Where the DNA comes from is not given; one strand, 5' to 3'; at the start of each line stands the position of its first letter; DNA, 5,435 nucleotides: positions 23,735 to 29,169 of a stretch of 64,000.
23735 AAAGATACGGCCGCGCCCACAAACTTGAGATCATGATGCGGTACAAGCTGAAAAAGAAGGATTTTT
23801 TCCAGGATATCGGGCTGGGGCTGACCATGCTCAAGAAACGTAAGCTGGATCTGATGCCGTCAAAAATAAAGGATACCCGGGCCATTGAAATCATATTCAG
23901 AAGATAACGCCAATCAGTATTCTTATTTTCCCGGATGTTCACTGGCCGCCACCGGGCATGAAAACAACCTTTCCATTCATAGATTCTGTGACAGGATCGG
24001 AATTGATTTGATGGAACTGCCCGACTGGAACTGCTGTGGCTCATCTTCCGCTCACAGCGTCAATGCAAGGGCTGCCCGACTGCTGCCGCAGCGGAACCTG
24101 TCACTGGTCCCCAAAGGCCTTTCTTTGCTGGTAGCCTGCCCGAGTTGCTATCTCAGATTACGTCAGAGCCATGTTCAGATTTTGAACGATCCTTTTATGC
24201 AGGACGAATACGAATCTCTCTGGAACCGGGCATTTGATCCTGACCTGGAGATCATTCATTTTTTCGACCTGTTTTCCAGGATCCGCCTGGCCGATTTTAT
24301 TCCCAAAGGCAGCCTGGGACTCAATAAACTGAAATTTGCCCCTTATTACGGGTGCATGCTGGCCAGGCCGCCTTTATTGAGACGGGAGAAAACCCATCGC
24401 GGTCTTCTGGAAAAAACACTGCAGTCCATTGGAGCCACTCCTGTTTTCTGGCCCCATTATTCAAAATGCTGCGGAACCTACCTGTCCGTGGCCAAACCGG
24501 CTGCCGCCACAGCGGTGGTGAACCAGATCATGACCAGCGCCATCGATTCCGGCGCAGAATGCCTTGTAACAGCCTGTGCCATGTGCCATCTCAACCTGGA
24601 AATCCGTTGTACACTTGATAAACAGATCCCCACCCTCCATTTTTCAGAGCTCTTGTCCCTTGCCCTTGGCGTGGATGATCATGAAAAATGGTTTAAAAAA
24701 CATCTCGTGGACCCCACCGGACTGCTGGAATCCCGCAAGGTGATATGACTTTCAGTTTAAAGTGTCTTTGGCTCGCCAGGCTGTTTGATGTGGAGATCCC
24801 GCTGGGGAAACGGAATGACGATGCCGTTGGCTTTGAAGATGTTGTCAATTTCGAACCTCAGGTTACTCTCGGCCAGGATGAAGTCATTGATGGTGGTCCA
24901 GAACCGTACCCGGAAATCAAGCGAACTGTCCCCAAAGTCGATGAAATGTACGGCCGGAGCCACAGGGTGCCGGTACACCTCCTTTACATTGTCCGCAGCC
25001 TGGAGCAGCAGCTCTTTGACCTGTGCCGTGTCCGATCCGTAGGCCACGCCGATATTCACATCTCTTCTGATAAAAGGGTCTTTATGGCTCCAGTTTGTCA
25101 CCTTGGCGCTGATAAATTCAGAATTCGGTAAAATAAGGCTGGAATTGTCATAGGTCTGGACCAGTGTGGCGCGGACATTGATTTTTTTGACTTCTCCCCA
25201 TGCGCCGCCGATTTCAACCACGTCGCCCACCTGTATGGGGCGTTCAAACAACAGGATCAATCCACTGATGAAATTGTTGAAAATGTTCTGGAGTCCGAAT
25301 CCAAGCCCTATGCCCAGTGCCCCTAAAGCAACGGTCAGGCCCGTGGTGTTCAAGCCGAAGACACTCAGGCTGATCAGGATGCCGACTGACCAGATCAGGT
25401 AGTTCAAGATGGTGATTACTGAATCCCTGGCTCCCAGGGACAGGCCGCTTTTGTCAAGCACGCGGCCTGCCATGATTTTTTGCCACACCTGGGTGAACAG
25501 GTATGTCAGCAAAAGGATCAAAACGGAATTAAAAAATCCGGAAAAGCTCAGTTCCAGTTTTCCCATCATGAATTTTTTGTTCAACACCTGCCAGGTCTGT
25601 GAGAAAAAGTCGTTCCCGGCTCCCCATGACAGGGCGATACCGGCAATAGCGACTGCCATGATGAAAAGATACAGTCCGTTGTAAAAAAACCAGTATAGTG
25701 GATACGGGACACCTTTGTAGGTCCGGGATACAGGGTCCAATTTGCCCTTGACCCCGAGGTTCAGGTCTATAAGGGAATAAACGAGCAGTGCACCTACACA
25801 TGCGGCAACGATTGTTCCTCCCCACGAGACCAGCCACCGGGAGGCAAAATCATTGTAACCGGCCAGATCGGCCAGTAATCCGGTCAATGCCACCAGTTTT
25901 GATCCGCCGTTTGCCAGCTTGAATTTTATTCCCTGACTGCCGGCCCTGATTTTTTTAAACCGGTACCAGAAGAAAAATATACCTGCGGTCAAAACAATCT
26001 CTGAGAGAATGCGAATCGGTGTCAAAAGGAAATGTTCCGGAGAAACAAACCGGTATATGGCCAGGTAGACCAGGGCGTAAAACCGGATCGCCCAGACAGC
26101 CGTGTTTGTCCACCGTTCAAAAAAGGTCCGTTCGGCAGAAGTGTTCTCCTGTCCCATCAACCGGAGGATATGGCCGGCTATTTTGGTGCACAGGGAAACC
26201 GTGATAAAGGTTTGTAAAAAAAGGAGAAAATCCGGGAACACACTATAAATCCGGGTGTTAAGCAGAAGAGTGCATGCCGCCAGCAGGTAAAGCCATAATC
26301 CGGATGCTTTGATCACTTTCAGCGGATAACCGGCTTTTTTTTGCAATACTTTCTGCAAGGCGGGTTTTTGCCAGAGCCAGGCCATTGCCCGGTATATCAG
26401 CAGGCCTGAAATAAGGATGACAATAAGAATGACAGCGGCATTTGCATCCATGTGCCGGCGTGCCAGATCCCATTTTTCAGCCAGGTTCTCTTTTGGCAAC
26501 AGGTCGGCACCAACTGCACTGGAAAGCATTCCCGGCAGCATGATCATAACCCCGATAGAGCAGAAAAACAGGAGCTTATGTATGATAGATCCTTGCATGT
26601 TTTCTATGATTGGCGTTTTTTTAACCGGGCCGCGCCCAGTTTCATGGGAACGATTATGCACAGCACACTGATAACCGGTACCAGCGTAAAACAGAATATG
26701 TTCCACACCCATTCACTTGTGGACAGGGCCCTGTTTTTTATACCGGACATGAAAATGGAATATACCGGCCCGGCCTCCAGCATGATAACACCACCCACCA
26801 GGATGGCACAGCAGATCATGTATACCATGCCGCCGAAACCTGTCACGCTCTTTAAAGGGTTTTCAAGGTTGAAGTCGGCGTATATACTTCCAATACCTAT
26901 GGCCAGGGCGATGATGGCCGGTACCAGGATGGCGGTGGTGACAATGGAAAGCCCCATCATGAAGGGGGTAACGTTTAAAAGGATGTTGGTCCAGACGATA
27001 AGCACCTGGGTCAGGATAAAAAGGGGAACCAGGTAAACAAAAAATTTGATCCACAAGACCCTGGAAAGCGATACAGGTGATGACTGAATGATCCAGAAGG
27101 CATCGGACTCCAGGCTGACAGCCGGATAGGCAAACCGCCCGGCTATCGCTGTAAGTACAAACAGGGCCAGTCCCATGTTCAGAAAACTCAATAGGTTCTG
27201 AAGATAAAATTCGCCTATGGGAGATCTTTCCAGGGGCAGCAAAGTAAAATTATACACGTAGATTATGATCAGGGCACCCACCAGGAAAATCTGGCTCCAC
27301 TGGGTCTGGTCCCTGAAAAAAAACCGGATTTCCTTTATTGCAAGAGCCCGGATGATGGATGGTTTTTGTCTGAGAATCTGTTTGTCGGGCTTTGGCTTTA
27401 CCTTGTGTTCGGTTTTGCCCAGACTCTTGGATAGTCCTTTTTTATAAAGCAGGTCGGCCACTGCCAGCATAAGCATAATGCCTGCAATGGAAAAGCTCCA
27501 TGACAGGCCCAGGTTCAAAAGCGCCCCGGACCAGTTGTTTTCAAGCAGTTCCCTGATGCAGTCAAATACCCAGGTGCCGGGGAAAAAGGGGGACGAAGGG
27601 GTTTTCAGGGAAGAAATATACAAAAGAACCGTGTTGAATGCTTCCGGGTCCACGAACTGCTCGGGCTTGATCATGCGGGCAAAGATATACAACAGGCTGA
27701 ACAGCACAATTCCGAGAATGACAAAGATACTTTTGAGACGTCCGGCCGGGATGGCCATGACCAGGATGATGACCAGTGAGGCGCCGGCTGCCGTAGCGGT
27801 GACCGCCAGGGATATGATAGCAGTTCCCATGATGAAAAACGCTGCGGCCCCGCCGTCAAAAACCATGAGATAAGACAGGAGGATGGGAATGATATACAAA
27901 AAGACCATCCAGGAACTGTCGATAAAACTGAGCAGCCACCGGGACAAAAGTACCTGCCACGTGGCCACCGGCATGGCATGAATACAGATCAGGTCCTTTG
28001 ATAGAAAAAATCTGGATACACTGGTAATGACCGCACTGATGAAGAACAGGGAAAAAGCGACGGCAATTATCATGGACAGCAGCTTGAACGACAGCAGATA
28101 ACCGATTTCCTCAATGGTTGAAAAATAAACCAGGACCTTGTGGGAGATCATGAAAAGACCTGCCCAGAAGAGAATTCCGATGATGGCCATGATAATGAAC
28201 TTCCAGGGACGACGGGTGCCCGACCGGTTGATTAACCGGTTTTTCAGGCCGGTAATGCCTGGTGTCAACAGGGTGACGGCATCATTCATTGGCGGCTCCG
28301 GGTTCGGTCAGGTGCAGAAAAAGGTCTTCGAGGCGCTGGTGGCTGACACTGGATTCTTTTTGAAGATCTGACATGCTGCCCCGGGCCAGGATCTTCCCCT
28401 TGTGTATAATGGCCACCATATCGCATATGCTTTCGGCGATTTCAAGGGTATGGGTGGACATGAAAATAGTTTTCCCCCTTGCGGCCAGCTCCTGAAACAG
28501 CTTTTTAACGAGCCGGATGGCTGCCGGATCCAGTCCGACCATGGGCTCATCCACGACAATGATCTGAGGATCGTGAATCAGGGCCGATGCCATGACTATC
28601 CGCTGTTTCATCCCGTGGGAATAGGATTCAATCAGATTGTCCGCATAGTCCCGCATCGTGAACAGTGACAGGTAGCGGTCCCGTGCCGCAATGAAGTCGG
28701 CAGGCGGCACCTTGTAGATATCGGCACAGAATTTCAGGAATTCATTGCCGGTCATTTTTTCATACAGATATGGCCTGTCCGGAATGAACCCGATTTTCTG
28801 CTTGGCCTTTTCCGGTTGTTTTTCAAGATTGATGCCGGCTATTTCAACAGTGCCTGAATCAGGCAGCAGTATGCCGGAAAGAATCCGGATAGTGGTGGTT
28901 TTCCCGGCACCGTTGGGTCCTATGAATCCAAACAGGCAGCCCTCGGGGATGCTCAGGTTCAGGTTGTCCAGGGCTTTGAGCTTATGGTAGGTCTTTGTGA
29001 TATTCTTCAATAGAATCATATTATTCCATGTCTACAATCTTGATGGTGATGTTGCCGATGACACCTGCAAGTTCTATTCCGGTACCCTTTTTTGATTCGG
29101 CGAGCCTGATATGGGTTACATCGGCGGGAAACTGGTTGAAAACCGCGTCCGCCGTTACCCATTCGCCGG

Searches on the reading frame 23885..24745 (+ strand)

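Call 72: search_protein_families(library=ncbifam, proteins=[window:23885-24745:+], max_evalue=1e-25)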
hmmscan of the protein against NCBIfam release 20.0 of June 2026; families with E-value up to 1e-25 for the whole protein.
window:23885-24745:+ (287 aa): 1 family
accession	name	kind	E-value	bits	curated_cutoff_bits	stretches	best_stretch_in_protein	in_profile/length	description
NF042965.1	MFR_anch_SdhE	equivalog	4.2e-32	111.8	500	1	11-279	2-280/282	8-methylmenaquinol:fumarate reductase membrane anchor subunit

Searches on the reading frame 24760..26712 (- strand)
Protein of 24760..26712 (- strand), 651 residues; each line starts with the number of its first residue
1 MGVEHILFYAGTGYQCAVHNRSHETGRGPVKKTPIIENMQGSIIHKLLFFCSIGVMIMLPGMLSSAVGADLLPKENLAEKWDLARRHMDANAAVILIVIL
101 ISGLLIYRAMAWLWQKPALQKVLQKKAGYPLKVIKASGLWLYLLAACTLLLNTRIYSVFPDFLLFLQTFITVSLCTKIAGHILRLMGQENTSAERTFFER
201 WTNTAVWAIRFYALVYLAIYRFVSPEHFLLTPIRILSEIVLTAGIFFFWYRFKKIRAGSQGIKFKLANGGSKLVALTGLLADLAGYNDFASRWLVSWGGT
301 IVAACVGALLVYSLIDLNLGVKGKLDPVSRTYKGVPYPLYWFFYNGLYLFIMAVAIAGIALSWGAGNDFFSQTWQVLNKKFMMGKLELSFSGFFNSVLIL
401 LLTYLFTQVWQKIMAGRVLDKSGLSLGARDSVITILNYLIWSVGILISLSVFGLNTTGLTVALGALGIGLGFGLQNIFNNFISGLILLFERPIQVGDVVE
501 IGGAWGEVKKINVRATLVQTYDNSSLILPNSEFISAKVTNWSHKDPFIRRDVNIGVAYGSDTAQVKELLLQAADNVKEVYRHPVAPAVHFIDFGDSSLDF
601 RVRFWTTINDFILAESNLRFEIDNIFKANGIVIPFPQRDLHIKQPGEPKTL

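Call 32: search_protein_families(library=ncbifam, proteins=[window:24760-26712:-], max_evalue=1e-8)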
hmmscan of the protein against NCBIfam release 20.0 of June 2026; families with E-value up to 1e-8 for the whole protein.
window:24760-26712:- (651 aa): 6 families
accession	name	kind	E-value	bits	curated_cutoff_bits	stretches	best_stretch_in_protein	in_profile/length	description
NF008438.0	PRK11281.1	equivalog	5.2e-66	223.2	991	1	389-645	835-1091/1113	mechanosensitive channel MscK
NF008180.0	PRK10929.1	equivalog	2.9e-44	151.2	809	1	396-643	839-1086/1109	miniconductance mechanosensitive channel MscM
NF047602.1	MscsSHelicob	equivalog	4.7e-35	121.3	400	1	394-644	14-260/260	small-conductance mechanosensitive channel MscS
NF007662.0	PRK10334.1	subfamily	1.1e-31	110.1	321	1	399-644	41-279/286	small-conductance mechanosensitive channel MscS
NF047601.1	MscSThanab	equivalog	2.2e-23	83.1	500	1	434-643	70-277/280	small-conductance mechanosensitive channel MscS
NF008542.0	PRK11465.1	equivalog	1.8e-11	43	596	1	436-578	517-655/741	mechanosensitive channel protein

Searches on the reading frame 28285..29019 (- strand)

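Call 72: search_protein_families(library=ncbifam, proteins=[window:28285-29019:-], max_evalue=1e-25)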
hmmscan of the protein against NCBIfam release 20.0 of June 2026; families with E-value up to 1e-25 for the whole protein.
window:28285-29019:- (245 aa): 53 families (the best 25 are shown)
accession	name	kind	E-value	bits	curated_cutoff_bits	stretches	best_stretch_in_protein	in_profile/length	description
TIGR01188.1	drrA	subfamily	7.2e-68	229.1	312.45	1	9-224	1-216/302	daunorubicin resistance ABC transporter, ATP-binding protein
TIGR03522.1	GldA_ABC_ATP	equivalog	8.9e-58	196.1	402.6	1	2-224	3-224/301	gliding motility-associated ABC transporter ATP-binding subunit GldA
NF033858.1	ABC2_perm_RbbA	equivalog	1.5e-49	168.7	1050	1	4-239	269-502/909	ribosome-associated ATPase/putative transporter RbbA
NF010060.0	PRK13537.1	equivalog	1.2e-47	162.3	521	1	2-220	16-234/314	nodulation factor ABC transporter ATP-binding protein NodI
TIGR03740.1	galliderm_ABC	subfamily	9.7e-46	156.2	309.75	1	4-235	3-219/223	lantibiotic protection ABC transporter ATP-binding subunit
NF010059.0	PRK13536.1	equivalog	8.3e-45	153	549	1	3-223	45-265/342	nodulation factor ABC transporter ATP-binding protein NodI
NF047565.1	PSM_export_PmtA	equivalog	1.2e-41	142.9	350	1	3-231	4-227/282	phenol-soluble modulin export ABC transporter ATP-binding protein PmtA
TIGR04406.1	LPS_export_lptB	equivalog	2.2e-41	141.7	240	1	4-233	4-236/239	LPS export ABC transporter ATP-binding protein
TIGR03864.1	PQQ_ABC_ATP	hypoth_equivalog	6.1e-41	140.4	302.25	1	3-238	3-236/236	ABC transporter, ATP-binding subunit, PQQ-dependent alcohol dehydrogenase system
TIGR01288.1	nodI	equivalog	9.6e-41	139.7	424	1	2-222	5-225/303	nodulation factor ABC transporter ATP-binding protein NodI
TIGR04521.1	ECF_ATPase_2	equivalog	6.3e-36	123.9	330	1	9-224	13-237/279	energy-coupling factor transporter ATPase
TIGR00968.1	3a0106s01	subfamily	1e-35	123.4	342.75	1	2-223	1-222/237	sulfate ABC transporter ATP-binding protein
TIGR02314.1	ABC_MetN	equivalog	3.5e-34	118.3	499.7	1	1-221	1-230/343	methionine ABC transporter ATP-binding protein MetN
TIGR04520.1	ECF_ATPase_1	equivalog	4.5e-34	118.1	315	1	3-226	2-231/269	energy-coupling factor transporter ATPase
TIGR03411.1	urea_trans_UrtD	equivalog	5.8e-34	117.8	304.1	1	3-227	4-237/242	urea ABC transporter ATP-binding protein UrtD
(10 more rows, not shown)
